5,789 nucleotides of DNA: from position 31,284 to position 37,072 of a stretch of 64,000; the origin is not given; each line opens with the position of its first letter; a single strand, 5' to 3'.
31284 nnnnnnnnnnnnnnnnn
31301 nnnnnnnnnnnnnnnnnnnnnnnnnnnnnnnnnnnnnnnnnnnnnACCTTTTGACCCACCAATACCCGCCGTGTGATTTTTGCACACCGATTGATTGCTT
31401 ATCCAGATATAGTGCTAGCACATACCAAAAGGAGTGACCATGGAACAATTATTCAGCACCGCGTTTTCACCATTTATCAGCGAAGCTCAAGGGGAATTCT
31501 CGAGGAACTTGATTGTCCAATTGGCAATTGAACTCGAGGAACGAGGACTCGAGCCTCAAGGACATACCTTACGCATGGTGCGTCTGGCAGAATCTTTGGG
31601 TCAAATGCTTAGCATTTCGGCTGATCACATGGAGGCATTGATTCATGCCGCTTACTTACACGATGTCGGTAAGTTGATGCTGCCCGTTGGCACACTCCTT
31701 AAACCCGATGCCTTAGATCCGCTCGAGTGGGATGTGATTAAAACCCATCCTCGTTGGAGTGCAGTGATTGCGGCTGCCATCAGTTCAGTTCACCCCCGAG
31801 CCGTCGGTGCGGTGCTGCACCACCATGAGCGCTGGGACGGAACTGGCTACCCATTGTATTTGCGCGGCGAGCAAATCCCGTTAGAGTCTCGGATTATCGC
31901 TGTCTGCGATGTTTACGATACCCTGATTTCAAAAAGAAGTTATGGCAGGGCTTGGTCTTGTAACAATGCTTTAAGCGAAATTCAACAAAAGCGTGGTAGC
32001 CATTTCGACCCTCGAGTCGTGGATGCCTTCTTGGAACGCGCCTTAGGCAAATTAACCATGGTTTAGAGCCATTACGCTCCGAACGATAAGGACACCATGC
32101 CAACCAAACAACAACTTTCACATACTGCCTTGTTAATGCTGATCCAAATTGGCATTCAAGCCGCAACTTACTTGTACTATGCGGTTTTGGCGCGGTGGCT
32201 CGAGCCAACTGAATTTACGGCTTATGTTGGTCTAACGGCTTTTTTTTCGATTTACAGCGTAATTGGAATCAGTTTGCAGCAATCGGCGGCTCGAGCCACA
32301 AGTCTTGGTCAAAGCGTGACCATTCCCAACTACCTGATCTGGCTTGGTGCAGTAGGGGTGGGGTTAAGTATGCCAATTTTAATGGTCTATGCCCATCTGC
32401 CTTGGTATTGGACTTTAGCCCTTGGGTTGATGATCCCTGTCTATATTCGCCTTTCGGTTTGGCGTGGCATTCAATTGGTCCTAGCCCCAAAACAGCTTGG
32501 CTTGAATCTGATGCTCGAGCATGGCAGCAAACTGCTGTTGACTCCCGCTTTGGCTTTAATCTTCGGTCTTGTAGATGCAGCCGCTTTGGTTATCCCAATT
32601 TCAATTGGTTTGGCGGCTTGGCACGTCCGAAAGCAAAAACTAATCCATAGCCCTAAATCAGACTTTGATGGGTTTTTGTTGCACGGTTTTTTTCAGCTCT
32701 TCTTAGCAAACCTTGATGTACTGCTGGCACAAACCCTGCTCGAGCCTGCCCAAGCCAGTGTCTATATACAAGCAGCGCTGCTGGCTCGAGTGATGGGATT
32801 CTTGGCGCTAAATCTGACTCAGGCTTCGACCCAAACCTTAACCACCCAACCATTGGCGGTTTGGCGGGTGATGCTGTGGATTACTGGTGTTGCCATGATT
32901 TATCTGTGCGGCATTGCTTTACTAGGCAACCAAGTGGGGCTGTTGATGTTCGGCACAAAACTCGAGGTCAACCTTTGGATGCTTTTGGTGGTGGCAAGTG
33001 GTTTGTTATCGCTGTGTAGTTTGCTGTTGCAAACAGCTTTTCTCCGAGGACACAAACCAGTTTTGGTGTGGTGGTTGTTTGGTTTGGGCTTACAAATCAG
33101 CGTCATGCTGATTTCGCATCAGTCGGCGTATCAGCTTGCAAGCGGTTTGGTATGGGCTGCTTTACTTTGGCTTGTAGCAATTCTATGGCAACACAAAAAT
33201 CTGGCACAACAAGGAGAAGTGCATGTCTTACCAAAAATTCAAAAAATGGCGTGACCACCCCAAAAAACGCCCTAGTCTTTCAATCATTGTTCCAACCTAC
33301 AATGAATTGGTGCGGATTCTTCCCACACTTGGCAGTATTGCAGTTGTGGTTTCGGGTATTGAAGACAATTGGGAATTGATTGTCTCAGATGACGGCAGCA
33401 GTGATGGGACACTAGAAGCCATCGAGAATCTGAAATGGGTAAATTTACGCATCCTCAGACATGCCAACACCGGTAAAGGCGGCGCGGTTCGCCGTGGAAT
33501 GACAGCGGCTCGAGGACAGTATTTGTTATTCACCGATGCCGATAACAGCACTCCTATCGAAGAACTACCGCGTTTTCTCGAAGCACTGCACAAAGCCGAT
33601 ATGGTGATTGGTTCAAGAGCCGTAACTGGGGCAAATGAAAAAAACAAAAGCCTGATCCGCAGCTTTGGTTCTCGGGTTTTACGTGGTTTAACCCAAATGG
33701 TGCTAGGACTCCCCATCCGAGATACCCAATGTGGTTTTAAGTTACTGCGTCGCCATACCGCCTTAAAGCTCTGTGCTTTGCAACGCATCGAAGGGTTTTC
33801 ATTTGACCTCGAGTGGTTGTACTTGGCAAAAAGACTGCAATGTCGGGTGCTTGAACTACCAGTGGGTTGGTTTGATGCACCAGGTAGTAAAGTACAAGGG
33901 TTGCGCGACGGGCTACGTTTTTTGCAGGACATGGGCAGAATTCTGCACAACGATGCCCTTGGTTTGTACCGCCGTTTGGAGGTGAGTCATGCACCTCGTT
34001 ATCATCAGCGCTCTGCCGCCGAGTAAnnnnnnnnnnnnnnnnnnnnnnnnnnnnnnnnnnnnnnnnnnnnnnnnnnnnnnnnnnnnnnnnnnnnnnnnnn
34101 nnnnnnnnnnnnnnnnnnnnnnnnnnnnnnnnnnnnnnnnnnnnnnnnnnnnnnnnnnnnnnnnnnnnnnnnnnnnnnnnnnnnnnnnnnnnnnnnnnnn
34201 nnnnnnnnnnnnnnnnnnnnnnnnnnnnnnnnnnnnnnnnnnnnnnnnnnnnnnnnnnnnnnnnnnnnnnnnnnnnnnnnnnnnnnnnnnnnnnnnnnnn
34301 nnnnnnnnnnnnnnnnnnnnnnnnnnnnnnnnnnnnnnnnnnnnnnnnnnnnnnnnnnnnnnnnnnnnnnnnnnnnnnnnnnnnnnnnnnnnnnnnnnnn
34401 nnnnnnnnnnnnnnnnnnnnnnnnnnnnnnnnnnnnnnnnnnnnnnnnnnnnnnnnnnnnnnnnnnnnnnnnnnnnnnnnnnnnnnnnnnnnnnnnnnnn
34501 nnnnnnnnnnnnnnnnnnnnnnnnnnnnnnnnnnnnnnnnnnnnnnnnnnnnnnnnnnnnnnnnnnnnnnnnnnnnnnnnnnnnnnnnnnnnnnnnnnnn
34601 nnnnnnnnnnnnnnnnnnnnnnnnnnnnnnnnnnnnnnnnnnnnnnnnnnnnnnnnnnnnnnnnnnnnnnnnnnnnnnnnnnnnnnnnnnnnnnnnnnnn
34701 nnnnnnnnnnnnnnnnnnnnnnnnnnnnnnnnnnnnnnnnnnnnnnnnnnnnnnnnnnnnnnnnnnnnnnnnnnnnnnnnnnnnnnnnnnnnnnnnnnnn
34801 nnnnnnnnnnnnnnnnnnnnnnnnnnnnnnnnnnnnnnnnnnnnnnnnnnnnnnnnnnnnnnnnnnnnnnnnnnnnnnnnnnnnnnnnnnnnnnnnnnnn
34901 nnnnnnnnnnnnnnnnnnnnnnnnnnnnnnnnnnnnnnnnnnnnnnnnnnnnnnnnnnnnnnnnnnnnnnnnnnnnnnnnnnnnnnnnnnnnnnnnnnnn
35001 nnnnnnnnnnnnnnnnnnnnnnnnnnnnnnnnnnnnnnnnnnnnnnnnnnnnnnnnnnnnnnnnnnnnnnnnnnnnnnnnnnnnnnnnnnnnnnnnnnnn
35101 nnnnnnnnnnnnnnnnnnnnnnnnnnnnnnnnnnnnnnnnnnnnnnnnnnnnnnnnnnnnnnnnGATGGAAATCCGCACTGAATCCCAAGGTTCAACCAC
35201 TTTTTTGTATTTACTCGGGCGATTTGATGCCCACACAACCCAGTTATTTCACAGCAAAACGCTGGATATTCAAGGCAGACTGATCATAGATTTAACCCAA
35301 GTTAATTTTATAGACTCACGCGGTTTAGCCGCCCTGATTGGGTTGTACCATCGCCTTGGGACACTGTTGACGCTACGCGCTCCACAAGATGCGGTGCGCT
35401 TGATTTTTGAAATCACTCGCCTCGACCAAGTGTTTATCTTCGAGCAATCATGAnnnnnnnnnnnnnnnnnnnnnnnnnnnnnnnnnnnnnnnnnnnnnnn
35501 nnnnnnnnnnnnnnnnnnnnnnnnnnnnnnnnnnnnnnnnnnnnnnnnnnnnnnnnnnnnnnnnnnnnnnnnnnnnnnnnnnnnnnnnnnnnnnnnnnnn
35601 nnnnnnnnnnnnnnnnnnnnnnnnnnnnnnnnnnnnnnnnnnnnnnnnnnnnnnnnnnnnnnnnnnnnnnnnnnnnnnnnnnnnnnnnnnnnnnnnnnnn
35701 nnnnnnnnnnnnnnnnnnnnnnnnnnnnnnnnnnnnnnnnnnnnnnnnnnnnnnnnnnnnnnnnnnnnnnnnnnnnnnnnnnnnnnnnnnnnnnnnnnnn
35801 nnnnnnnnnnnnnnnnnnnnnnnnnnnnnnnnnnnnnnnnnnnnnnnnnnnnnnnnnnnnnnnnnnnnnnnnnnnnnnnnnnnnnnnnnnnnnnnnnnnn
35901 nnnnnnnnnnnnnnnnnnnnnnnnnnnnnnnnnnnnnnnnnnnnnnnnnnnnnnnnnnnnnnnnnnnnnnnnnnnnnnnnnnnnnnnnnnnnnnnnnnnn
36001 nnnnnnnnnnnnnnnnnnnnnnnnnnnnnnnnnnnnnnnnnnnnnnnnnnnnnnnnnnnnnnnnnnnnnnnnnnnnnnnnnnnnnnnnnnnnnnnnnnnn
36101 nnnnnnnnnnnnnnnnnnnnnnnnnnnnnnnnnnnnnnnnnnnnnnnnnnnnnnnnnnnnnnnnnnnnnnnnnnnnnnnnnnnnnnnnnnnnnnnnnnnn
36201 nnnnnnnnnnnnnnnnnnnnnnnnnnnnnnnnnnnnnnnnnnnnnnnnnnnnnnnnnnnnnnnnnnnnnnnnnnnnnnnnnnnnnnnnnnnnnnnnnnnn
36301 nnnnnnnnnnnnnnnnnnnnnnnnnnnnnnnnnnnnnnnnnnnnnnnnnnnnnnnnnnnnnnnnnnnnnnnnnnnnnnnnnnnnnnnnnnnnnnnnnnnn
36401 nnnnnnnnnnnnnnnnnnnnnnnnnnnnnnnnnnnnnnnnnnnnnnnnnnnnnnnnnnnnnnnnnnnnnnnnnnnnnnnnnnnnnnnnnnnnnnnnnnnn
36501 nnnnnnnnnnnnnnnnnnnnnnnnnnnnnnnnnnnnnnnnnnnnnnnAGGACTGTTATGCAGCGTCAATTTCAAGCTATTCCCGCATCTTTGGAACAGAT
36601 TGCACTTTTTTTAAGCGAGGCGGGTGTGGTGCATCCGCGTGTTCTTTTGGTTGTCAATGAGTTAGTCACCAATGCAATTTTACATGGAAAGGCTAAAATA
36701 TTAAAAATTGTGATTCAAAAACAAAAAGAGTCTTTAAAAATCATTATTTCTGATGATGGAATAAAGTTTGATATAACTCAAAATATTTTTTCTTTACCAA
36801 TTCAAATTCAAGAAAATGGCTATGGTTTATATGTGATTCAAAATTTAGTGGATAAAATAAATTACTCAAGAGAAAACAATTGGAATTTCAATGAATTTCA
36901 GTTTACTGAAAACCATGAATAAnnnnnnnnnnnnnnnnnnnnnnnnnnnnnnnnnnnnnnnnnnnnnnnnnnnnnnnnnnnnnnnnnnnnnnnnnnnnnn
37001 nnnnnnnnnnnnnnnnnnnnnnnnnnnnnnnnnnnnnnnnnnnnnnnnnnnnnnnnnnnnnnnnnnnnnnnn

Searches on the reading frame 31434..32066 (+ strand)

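Call 15: search_protein_families(library=pfam, proteins=[window:31434-32066:+])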
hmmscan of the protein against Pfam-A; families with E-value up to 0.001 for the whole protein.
window:31434-32066:+ (210 aa): 2 families
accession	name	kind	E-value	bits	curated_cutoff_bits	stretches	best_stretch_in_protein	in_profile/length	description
PF13487.12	HD_5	-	1.2e-29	103.7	27.2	1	42-195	15-170/170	HD domain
PF01966.28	HD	-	2.8e-17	63.5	22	1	43-163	3-115/116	HD domain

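Call 89: search_protein_families(library=ncbifam, proteins=[window:31440-32066:+], max_evalue=0.00001)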
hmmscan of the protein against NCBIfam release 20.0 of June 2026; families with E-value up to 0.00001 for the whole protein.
window:31440-32066:+ (208 aa): 1 family
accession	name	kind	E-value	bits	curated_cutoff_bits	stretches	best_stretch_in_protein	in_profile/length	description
NF053512.1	nitric_RR_NosR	exception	4.6e-32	111.6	400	1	32-199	185-352/422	response regulator c-di-GMP phosphodiesterase, NosR family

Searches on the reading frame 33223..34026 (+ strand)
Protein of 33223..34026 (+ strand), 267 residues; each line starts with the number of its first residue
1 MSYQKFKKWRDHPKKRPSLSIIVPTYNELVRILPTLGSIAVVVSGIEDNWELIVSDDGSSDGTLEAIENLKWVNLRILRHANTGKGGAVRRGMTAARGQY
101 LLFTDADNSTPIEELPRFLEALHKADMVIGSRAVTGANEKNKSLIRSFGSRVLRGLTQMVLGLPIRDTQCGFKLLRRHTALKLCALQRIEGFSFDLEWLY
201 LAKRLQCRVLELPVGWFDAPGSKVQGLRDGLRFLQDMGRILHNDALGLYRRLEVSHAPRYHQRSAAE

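Call 23: search_protein_families(library=pfam, proteins=[window:33223-34026:+])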
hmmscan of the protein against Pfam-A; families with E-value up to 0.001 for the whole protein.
window:33223-34026:+ (267 aa): 3 families
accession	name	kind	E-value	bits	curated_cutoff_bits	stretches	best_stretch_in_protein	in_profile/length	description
PF00535.33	Glycos_transf_2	-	4.2e-30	105.3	23.3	1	20-178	1-162/168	Glycosyl transferase family 2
PF10111.15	Glyco_tranf_2_2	-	4.8e-07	30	27.3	1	47-119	27-103/276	Glycosyltransferase like family 2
PF13641.12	Glyco_tranf_2_3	-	2.7e-06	28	27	1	17-131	1-122/230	Glycosyltransferase like family 2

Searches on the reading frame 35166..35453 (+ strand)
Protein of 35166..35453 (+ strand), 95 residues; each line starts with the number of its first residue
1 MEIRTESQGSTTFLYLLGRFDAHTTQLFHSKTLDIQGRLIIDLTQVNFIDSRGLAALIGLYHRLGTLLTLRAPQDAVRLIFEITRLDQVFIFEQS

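Call 23: search_protein_families(library=pfam, proteins=[window:35166-35453:+])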
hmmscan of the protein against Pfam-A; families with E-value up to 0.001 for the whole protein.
window:35166-35453:+ (95 aa): 2 families
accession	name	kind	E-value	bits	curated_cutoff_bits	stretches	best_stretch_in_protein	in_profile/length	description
PF01740.26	STAS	-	1.2e-11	44.8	22.6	1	3-92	2-99/106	STAS domain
PF13466.11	STAS_2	-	4.1e-09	36.9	29.2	1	16-87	3-80/80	STAS domain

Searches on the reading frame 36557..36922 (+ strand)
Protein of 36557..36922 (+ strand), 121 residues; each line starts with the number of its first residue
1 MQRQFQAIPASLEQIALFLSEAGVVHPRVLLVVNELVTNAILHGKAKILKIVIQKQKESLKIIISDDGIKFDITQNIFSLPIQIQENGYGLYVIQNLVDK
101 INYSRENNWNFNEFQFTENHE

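Call 23: search_protein_families(library=pfam, proteins=[window:36557-36922:+])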
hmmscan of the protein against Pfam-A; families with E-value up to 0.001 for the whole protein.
window:36557-36922:+ (121 aa): 2 families
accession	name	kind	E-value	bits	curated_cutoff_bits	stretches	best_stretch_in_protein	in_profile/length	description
PF13581.12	HATPase_c_2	-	1.4e-12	48.2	27.4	1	28-108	31-119/127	Histidine kinase-like ATPase domain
PF02518.31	HATPase_c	-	7.1e-09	36.5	26.4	1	28-102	5-88/111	Histidine kinase-, DNA gyrase B-, and HSP90-like ATPase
